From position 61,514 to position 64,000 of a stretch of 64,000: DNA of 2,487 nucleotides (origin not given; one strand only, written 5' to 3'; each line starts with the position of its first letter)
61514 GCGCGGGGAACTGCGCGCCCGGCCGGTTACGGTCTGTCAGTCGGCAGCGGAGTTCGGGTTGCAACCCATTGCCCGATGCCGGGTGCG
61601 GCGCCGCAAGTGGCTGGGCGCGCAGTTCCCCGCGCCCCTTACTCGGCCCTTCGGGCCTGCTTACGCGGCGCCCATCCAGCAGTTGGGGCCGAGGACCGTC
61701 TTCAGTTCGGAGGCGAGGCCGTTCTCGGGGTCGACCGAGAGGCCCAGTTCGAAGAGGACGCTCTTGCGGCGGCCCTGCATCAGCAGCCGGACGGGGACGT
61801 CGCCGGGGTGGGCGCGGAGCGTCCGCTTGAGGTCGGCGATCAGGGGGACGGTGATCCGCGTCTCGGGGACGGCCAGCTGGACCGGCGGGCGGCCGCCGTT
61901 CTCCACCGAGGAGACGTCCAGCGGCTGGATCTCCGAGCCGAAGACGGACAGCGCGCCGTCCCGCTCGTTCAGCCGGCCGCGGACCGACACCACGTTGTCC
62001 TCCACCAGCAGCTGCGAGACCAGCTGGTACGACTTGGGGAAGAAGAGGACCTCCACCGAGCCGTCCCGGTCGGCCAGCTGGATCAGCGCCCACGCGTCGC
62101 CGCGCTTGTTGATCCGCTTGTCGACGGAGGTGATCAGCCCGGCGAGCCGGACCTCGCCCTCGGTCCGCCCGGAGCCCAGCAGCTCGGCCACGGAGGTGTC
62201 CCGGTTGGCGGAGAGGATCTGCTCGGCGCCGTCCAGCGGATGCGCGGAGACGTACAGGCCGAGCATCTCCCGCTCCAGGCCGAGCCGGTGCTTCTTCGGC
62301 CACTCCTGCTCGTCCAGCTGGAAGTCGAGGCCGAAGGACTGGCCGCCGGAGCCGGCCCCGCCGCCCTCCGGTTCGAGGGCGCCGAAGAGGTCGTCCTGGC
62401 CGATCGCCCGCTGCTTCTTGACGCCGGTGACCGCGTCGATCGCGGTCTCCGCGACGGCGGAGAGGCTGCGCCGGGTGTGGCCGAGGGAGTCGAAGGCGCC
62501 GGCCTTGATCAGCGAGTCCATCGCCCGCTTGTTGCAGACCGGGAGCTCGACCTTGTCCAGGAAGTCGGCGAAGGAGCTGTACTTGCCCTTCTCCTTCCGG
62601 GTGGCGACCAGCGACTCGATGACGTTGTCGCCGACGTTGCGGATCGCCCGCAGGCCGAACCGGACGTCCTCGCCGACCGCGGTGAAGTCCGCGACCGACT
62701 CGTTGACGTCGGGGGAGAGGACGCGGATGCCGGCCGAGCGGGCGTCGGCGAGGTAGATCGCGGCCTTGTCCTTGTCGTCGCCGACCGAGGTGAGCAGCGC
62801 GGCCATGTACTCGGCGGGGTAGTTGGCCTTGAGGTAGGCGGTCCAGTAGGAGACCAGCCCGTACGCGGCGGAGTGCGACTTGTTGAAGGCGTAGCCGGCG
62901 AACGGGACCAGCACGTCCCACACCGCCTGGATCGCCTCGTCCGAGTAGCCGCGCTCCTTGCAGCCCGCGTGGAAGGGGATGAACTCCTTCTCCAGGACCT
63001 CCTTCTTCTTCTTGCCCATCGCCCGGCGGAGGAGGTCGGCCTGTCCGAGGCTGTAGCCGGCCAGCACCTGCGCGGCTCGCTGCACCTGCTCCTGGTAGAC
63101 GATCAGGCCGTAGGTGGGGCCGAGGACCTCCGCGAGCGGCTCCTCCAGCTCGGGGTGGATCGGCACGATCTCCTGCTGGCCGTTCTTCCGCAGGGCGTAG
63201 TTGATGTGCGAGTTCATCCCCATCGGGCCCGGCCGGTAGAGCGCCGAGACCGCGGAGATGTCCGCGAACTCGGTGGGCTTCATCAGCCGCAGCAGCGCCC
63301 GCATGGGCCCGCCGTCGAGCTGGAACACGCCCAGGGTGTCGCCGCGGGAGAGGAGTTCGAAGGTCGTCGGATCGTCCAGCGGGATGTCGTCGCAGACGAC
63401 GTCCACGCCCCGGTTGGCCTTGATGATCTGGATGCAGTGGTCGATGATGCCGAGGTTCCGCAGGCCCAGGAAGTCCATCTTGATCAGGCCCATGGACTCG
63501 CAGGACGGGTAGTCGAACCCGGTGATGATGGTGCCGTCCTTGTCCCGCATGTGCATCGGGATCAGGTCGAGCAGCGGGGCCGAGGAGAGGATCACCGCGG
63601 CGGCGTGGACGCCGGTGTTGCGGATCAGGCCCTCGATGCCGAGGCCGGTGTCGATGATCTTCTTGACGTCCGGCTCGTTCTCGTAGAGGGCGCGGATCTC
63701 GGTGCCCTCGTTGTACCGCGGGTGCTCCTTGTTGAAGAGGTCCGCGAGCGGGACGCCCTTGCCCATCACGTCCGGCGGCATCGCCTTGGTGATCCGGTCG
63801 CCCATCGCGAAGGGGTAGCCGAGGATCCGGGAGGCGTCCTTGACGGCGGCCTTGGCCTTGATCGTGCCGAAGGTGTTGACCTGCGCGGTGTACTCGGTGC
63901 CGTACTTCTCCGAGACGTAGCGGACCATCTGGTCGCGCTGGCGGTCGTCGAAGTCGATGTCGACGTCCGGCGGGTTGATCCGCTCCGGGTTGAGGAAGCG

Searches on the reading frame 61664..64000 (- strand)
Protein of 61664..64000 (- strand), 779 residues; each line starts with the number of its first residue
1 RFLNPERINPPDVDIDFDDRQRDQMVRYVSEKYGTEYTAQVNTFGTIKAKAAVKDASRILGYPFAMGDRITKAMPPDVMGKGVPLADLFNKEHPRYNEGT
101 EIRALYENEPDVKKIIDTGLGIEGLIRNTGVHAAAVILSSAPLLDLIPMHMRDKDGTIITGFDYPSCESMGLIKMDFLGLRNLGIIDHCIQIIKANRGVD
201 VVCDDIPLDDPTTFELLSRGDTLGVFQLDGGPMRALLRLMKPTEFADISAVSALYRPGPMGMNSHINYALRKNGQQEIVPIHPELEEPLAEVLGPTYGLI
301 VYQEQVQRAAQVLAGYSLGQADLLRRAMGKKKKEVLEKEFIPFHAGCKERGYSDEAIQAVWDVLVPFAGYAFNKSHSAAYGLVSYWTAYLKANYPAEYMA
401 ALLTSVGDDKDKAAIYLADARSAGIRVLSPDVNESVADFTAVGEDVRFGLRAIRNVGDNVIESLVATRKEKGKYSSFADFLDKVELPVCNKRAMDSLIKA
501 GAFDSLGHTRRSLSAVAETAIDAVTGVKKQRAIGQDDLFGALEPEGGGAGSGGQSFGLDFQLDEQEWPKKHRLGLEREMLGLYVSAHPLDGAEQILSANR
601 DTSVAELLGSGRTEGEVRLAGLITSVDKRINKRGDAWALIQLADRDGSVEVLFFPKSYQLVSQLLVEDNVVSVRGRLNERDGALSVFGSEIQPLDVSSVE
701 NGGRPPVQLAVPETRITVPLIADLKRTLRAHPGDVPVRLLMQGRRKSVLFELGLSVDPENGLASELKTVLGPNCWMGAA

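Call 21: find_homologous_proteins(query=window:61664-64000:-, max_evalue=1e-100)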
Query window:61664-64000:- (779 aa): 8000 proteins with E <= 1e-100 among 8000 candidates; the best 120 are listed.
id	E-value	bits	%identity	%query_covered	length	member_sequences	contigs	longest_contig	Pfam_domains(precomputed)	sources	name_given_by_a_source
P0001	0.0e+0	1755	100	100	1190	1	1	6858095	PF02811.27,PF14579.13,PF01336.32,PF17657.7,PF07733.19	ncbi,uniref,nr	ncbi:DNA polymerase III subunit alpha [Phaeacidiphilus oryzae]|uniref:DNA polymerase III subunit alp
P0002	0.0e+0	1512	86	99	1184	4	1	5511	PF02811.27,PF14579.13,PF01336.32,PF17657.7,PF07733.19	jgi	jgi:DNA polymerase-3 subunit alpha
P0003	0.0e+0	1509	85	99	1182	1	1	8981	PF02811.27,PF14579.13,PF01336.32,PF17657.7,PF07733.19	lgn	-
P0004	0.0e+0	1506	85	99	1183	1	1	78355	PF02811.27,PF14579.13,PF01336.32,PF17657.7,PF07733.19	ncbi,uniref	ncbi:DNA polymerase III subunit alpha [Streptacidiphilus monticola]|uniref:DNA polymerase III subuni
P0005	0.0e+0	1502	85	99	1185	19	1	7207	PF02811.27,PF14579.13,PF01336.32,PF17657.7,PF07733.19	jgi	jgi:DNA polymerase-3 subunit alpha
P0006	0.0e+0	1501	84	100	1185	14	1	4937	PF02811.27,PF14579.13,PF01336.32,PF17657.7,PF07733.19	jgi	jgi:DNA polymerase-3 subunit alpha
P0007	0.0e+0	1493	84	99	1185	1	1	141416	PF02811.27,PF14579.13,PF01336.32,PF17657.7,PF07733.19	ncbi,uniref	ncbi:DNA polymerase III subunit alpha [Streptacidiphilus sp. MAP12-33]|uniref:DNA polymerase III sub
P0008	0.0e+0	1460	82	100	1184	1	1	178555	PF02811.27,PF14579.13,PF01336.32,PF17657.7,PF07733.19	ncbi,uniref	ncbi:DNA polymerase III subunit alpha [Streptacidiphilus sp. EB129]|uniref:DNA polymerase III subuni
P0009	0.0e+0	1460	83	99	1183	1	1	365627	PF02811.27,PF14579.13,PF01336.32,PF17657.7,PF07733.19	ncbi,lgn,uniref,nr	ncbi:DNA polymerase-3 subunit alpha [Kitasatospora sp. MAA4]|uniref:DNA polymerase III subunit alpha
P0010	0.0e+0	1459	82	100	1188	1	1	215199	PF02811.27,PF14579.13,PF01336.32,PF17657.7,PF07733.19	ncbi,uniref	ncbi:DNA polymerase III subunit alpha [Kitasatospora sp. NPDC008115]|uniref:DNA polymerase III subun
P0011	0.0e+0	1459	83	100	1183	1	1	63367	PF02811.27,PF14579.13,PF01336.32,PF17657.7,PF07733.19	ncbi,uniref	ncbi:DNA polymerase III subunit alpha [Kitasatospora sp. NPDC127111]|uniref:DNA polymerase III subun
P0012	0.0e+0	1459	82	100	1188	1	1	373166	PF02811.27,PF14579.13,PF01336.32,PF17657.7,PF07733.19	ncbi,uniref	ncbi:DNA polymerase III subunit alpha [Kitasatospora sp. NPDC097605]|uniref:DNA polymerase III subun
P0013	0.0e+0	1458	82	100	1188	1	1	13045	PF02811.27,PF14579.13,PF01336.32,PF17657.7,PF07733.19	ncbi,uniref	ncbi:DNA polymerase III subunit alpha [Kitasatospora sp. NPDC057500]|uniref:DNA polymerase III subun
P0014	0.0e+0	1458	82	100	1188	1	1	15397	PF02811.27,PF14579.13,PF01336.32,PF17657.7,PF07733.19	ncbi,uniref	ncbi:DNA polymerase III subunit alpha [Kitasatospora sp. NPDC004799]|uniref:DNA polymerase III subun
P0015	0.0e+0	1458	82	100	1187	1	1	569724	PF02811.27,PF14579.13,PF01336.32,PF17657.7,PF07733.19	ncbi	ncbi:DNA polymerase III subunit alpha [Kitasatospora sp. NPDC001132]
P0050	0.0e+0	1444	81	100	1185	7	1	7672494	PF02811.27,PF14579.13,PF01336.32,PF17657.7,PF07733.19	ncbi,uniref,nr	ncbi:DNA polymerase III subunit alpha [Streptacidiphilus sp. PB12-B1b]|uniref:DNA polymerase III sub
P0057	0.0e+0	1439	82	100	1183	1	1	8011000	PF02811.27,PF14579.13,PF01336.32,PF17657.7,PF07733.19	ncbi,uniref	ncbi:DNA polymerase III subunit alpha [Kitasatospora sp. NBC_00458]|uniref:DNA polymerase III subuni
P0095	0.0e+0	1280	72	99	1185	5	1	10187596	PF02811.27,PF14579.13,PF01336.32,PF17657.7,PF07733.19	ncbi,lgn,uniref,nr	ncbi:DNA polymerase III subunit alpha [Streptomyces sp. NBC_01233]|uniref:DNA polymerase III subunit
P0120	0.0e+0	1192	67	100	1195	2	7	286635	PF02811.27,PF14579.13,PF01336.32,PF17657.7,PF07733.19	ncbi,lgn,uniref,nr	ncbi:DNA polymerase III subunit alpha [Streptomyces vietnamensis]|uniref:DNA polymerase III subunit 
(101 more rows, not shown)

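Call 22: find_encoding_contigs(protein=P0001, flank=10000, max_places=3)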
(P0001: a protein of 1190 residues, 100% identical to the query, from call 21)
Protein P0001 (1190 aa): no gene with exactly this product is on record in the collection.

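Call 23: find_encoding_contigs(protein=P0004, flank=4000, max_places=2)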
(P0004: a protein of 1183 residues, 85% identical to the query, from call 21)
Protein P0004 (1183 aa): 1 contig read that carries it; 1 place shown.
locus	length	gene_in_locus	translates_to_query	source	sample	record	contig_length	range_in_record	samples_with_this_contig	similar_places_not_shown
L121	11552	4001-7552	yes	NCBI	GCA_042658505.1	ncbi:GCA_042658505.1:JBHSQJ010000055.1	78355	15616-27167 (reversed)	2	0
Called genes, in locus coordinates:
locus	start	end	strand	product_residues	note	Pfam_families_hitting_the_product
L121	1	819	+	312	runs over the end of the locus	PF01479:S4 (weak), PF00849:PseudoU_synth_2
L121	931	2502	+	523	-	PF00999:Na_H_Exchanger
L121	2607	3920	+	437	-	PF00324:AA_permease, PF13520:AA_permease_2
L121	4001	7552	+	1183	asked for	PF02811:PHP, PF07733:DNA_pol3_alpha, PF17657:DNA_pol3_finger, PF14579:HHH_6, PF01336:tRNA_anti-codon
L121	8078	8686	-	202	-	-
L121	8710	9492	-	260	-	PF01061:ABC2_membrane, PF12698:ABC2_membrane_3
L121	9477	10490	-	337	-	PF00005:ABC_tran, PF02463:SMC_N (faint), PF13304:AAA_21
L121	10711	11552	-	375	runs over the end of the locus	PF01936:NYN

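Call 24: find_encoding_contigs(protein=P0007, flank=4000, max_places=2)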
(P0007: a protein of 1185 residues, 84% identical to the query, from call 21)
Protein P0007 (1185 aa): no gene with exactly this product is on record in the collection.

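Call 25: find_encoding_contigs(protein=P0003, flank=4000, max_places=2)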
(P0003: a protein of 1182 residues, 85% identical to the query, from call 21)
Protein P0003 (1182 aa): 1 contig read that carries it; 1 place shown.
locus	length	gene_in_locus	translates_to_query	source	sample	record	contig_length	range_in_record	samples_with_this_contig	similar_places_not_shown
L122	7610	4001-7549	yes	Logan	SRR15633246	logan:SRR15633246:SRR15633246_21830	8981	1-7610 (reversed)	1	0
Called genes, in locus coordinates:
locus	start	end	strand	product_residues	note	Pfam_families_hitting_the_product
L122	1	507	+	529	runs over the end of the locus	PF00999:Na_H_Exchanger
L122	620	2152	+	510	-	PF00324:AA_permease, PF13520:AA_permease_2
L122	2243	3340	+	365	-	-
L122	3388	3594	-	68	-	-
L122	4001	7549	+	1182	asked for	PF02811:PHP, PF07733:DNA_pol3_alpha, PF17657:DNA_pol3_finger, PF14579:HHH_6, PF01336:tRNA_anti-codon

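Call 71: find_encoding_contigs(protein=P0050, flank=2500, max_places=1)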
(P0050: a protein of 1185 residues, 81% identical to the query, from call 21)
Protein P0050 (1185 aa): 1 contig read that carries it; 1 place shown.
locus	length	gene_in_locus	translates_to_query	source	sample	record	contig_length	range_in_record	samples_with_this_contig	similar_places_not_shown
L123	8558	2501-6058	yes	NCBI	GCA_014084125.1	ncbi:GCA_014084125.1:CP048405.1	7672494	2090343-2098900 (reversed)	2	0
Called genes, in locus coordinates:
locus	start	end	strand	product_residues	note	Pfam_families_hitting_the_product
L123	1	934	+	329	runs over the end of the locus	PF00005:ABC_tran, PF02463:SMC_N (faint), PF13304:AAA_21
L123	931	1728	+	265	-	PF01061:ABC2_membrane, PF12698:ABC2_membrane_3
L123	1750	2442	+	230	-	-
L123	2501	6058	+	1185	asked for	PF02811:PHP, PF07733:DNA_pol3_alpha, PF17657:DNA_pol3_finger, PF14579:HHH_6, PF01336:tRNA_anti-codon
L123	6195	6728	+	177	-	PF03779:SPW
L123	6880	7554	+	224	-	-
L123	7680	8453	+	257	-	PF13462:Thioredoxin_4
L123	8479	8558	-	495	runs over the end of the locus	PF17900:Peptidase_M1_N, PF01433:Peptidase_M1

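Call 72: find_encoding_contigs(protein=P0009, flank=2500, max_places=1)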
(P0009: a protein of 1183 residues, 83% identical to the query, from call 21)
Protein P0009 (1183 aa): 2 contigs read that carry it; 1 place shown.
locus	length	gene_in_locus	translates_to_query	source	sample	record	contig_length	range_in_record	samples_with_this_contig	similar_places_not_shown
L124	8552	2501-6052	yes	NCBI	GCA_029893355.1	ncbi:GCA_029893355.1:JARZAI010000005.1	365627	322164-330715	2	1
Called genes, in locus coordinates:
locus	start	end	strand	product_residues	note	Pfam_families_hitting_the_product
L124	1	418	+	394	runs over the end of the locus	PF01381:HTH_3, PF13560:HTH_31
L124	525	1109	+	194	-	PF13581:HATPase_c_2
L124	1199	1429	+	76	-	-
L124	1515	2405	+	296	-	PF08007:JmjC_2, PF00190:Cupin_1 (faint)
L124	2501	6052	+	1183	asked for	PF02811:PHP, PF07733:DNA_pol3_alpha, PF17657:DNA_pol3_finger, PF14579:HHH_6, PF01336:tRNA_anti-codon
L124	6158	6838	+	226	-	-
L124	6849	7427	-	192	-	PF01738:DLH, PF07859:Abhydrolase_3 (faint)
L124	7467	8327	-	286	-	PF12730:ABC2_membrane_4, PF10920:DUF2705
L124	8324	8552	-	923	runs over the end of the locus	PF00561:Abhydrolase_1, PF01738:DLH (faint), PF02129:Peptidase_S15, PF12146:Hydrolase_4, PF20434:BD-FAE (faint), PF08530:PepX_C, PF00005:ABC_tran, PF13304:AAA_21, +1 more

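Call 73: find_encoding_contigs(protein=P0057, flank=2500, max_places=1)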
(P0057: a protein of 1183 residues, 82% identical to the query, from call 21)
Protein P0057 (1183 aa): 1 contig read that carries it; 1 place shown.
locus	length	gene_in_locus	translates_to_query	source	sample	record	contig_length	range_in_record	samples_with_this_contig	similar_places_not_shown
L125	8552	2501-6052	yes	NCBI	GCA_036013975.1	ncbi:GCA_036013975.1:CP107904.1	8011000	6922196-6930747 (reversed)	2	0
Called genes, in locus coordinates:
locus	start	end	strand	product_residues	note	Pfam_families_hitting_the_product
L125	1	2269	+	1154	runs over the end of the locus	-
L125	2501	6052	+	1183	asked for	PF02811:PHP, PF07733:DNA_pol3_alpha, PF17657:DNA_pol3_finger, PF14579:HHH_6, PF01336:tRNA_anti-codon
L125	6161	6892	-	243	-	-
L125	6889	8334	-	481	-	PF01882:DUF58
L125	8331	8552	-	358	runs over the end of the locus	PF20030:bpMoxR, PF07726:AAA_3, PF07728:AAA_5, PF17863:AAA_lid_2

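Call 74: find_encoding_contigs(protein=P0095, flank=2500, max_places=1)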
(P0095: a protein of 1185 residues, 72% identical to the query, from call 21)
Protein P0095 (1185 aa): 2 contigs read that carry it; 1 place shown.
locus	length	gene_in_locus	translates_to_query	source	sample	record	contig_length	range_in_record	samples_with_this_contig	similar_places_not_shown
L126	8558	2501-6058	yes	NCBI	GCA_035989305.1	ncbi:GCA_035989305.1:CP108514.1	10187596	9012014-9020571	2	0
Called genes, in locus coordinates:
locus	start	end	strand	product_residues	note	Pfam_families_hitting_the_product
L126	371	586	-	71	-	PF13592:HTH_33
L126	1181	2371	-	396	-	PF13006:Nterm_IS4, PF01609:DDE_Tnp_1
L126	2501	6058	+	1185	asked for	PF02811:PHP, PF07733:DNA_pol3_alpha, PF17657:DNA_pol3_finger, PF14579:HHH_6, PF01336:tRNA_anti-codon (weak)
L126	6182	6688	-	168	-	PF01613:Flavin_Reduct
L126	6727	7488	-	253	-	PF13489:Methyltransf_23, PF13847:Methyltransf_31 (weak), PF08241:Methyltransf_11, PF08242:Methyltransf_12, PF13649:Methyltransf_25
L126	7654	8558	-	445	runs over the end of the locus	PF08240:ADH_N, PF00107:ADH_zinc_N, PF13602:ADH_zinc_N_2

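Call 75: find_encoding_contigs(protein=P0120, flank=2500, max_places=1)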
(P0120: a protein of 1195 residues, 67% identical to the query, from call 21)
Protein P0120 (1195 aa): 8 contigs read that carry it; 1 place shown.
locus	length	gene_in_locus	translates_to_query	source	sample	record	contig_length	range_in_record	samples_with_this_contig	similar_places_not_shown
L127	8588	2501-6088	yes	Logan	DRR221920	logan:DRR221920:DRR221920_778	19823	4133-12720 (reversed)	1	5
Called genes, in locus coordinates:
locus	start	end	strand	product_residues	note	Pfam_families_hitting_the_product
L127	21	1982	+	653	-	PF02543:Carbam_trans_N (weak), PF16861:Carbam_trans_C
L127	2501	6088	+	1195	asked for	PF02811:PHP, PF07733:DNA_pol3_alpha, PF17657:DNA_pol3_finger, PF14579:HHH_6, PF01336:tRNA_anti-codon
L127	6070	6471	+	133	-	PF19817:DUF6300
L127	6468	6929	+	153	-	PF02796:HTH_7 (faint), PF00392:GntR (faint), PF04255:DUF433 (faint), PF13936:HTH_38 (faint), PF18024:HTH_50 (faint), PF19575:HTH_58 (faint), PF00196:GerE (faint), PF04545:Sigma70_r4 (faint), +10 more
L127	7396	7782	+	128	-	-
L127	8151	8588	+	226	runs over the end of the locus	-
